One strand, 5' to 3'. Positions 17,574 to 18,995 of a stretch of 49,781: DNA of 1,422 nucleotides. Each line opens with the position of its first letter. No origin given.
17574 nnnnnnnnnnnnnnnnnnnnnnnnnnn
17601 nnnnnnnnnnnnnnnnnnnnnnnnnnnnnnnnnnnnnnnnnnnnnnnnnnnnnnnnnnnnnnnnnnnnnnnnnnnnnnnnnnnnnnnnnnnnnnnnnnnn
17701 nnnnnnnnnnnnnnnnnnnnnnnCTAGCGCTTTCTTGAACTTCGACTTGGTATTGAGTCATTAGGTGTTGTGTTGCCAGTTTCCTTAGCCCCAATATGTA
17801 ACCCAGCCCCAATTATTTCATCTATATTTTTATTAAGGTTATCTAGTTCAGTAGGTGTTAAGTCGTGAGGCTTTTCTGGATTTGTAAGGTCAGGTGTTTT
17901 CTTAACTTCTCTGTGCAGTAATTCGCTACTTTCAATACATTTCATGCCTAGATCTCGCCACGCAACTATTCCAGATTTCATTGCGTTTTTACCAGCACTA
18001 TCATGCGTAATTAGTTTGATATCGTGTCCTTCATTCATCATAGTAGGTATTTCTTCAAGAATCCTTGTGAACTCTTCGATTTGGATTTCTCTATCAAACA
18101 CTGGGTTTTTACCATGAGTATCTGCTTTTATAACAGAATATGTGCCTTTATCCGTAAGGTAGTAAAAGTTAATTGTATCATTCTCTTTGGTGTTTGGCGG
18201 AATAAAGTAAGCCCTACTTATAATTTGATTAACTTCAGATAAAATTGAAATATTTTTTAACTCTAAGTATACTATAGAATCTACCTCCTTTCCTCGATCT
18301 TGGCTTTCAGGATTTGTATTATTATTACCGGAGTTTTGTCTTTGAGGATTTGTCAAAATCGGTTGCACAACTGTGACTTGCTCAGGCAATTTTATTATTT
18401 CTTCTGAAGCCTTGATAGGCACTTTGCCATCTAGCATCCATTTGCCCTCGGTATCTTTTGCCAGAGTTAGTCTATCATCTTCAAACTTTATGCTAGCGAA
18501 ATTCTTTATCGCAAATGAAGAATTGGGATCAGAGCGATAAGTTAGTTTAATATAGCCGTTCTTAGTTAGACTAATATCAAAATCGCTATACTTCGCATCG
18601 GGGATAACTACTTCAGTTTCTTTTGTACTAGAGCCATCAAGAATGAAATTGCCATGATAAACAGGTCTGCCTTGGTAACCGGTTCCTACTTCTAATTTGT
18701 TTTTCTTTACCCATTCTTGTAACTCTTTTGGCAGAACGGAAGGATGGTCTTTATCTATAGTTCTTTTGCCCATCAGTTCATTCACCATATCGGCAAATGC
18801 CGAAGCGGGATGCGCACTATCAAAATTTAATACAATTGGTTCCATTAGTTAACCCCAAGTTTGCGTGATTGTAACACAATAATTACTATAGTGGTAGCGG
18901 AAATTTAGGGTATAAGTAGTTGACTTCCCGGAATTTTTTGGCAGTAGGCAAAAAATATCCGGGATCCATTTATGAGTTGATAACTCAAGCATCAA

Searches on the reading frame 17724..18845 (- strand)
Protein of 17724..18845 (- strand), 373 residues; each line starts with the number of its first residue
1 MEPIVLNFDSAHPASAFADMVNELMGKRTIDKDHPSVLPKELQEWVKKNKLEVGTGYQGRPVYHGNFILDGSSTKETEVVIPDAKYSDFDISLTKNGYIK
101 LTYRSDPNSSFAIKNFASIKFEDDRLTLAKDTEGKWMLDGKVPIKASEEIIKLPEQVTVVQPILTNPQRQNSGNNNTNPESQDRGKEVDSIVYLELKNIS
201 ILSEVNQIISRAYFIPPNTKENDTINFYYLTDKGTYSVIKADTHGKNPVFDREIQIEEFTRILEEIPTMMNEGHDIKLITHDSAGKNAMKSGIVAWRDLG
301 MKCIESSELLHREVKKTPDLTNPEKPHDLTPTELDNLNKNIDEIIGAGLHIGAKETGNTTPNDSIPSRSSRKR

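Call 26: search_protein_families(library=pfam, proteins=[window:17724-18845:-], max_evalue=0.01)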
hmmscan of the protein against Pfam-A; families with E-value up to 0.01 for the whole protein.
window:17724-18845:- (373 aa): 0 families

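Call 35: search_protein_families(library=phrogs, proteins=[window:17724-18845:-], max_evalue=0.1)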
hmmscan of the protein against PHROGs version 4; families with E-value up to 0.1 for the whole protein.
window:17724-18845:- (373 aa): 0 families

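Call 36: search_protein_families(library=padloc, proteins=[window:17724-18845:-], max_evalue=0.1)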
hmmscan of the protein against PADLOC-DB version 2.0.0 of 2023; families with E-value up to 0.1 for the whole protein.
window:17724-18845:- (373 aa): 0 families

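Call 46: list_cluster_members(proteins=[P0004, window:17724-18845:-])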
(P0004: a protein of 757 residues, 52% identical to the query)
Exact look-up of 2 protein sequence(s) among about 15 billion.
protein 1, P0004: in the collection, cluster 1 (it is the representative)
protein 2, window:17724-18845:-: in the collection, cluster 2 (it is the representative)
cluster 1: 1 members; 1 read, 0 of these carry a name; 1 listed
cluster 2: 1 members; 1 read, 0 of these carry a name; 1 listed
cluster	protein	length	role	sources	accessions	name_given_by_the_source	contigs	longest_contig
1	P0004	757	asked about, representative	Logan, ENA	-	-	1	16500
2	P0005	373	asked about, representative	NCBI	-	-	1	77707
